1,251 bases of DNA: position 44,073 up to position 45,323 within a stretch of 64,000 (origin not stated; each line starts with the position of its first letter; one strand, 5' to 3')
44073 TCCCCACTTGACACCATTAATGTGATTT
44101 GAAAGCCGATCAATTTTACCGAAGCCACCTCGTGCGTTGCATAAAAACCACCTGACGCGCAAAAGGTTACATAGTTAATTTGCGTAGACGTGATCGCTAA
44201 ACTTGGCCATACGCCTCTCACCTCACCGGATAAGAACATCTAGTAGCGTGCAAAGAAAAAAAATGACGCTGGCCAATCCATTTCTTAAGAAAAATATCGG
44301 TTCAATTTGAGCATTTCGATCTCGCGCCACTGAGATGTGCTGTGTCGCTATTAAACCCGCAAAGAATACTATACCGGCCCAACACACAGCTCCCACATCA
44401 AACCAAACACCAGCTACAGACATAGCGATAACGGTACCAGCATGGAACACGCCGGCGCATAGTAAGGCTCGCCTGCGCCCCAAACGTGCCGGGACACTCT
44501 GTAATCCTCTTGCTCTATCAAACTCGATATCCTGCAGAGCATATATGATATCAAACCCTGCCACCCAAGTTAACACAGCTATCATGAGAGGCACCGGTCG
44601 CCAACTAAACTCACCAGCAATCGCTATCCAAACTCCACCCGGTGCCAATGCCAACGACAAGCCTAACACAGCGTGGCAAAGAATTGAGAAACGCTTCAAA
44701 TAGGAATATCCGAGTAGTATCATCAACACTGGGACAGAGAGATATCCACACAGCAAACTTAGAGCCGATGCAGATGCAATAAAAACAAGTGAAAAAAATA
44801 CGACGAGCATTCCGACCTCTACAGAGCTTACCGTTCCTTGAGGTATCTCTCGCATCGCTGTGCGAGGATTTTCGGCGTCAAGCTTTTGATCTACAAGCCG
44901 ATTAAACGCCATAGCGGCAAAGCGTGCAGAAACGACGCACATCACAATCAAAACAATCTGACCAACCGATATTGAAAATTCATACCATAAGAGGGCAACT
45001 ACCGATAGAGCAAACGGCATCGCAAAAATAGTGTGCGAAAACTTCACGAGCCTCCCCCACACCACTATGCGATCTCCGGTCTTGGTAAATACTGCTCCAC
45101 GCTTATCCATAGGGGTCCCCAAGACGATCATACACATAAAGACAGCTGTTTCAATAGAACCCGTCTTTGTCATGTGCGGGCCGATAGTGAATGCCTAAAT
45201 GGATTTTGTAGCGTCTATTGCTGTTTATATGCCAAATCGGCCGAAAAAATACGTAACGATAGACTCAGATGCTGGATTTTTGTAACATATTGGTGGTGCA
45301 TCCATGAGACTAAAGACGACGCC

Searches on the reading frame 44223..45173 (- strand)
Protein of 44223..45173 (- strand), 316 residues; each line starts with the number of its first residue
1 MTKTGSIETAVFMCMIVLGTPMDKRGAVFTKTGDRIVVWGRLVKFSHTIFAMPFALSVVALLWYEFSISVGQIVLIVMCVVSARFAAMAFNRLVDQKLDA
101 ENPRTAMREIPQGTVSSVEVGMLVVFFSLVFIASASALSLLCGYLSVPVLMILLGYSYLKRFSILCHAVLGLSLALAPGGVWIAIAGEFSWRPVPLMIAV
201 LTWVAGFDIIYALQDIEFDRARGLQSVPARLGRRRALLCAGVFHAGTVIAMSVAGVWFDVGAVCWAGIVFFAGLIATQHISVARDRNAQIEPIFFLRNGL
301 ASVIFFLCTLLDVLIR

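Call 3: search_protein_families(library=pfam, proteins=[window:44223-45173:-])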
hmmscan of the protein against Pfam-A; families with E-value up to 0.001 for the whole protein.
window:44223-45173:- (316 aa): 1 family
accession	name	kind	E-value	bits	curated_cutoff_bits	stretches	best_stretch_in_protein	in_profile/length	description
PF01040.23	UbiA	-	8.2e-45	153.5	34.2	1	52-296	2-247/250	UbiA prenyltransferase family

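Call 4: search_protein_families(library=ncbifam, proteins=[window:44223-45173:-])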
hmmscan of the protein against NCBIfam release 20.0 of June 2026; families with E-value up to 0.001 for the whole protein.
window:44223-45173:- (316 aa): 24 families
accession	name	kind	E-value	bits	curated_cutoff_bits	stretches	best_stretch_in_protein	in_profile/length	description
NF009524.0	PRK12886.1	equivalog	2.3e-84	283.2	387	1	34-315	6-286/291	prenyltransferase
TIGR01475.1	ubiA_other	subfamily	1.6e-75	254.2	180.8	1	38-314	4-281/282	UbiA-like polyprenyltransferase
NF009526.0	PRK12888.1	equivalog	1e-74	251.7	364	1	35-316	14-297/301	4-hydroxybenzoate octaprenyltransferase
NF041585.1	MqnP_Cj_Hp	exception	1.7e-65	221.3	375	1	40-312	5-280/281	menaquinone biosynthesis prenyltransferase MqnP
NF041584.1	MqnP_SCO4491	exception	2.1e-65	221.3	420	1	38-316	5-285/285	menaquinone biosynthesis prenyltransferase MqnP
NF009515.0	PRK12874.1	equivalog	2.3e-65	220.8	392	1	39-314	11-289/291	4-hydroxybenzoate polyprenyltransferase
NF041586.1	MqnP_DT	exception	1.3e-62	212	430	1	41-314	5-277/277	menaquinone biosynthesis prenyltransferase MqnP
NF009609.0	PRK13106.1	equivalog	6.7e-46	157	349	1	31-315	10-297/301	prenyltransferase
NF009532.0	PRK12895.1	equivalog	1e-36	126.8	414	1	42-313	9-280/286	prenyltransferase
NF009517.0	PRK12876.1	equivalog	2.1e-32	112.8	419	1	36-308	4-291/300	prenyltransferase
TIGR01474.1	ubiA_proteo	equivalog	7.3e-31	107.7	275.45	1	70-313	40-281/282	4-hydroxybenzoate octaprenyltransferase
NF009514.0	PRK12873.1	equivalog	3.2e-15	56.2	246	1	73-290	49-270/297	4-hydroxybenzoate polyprenyltransferase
NF009523.0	PRK12884.1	equivalog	4.2e-15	55.7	269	1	41-254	9-218/279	prenyltransferase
NF009521.0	PRK12882.1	equivalog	1.1e-11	44.5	296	1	65-273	36-245/280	geranylgeranylglycerol-phosphate geranylgeranyltransferase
TIGR01473.1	cyoE_ctaB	equivalog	1.2e-10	41.6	210.3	1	44-205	8-172/281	heme o synthase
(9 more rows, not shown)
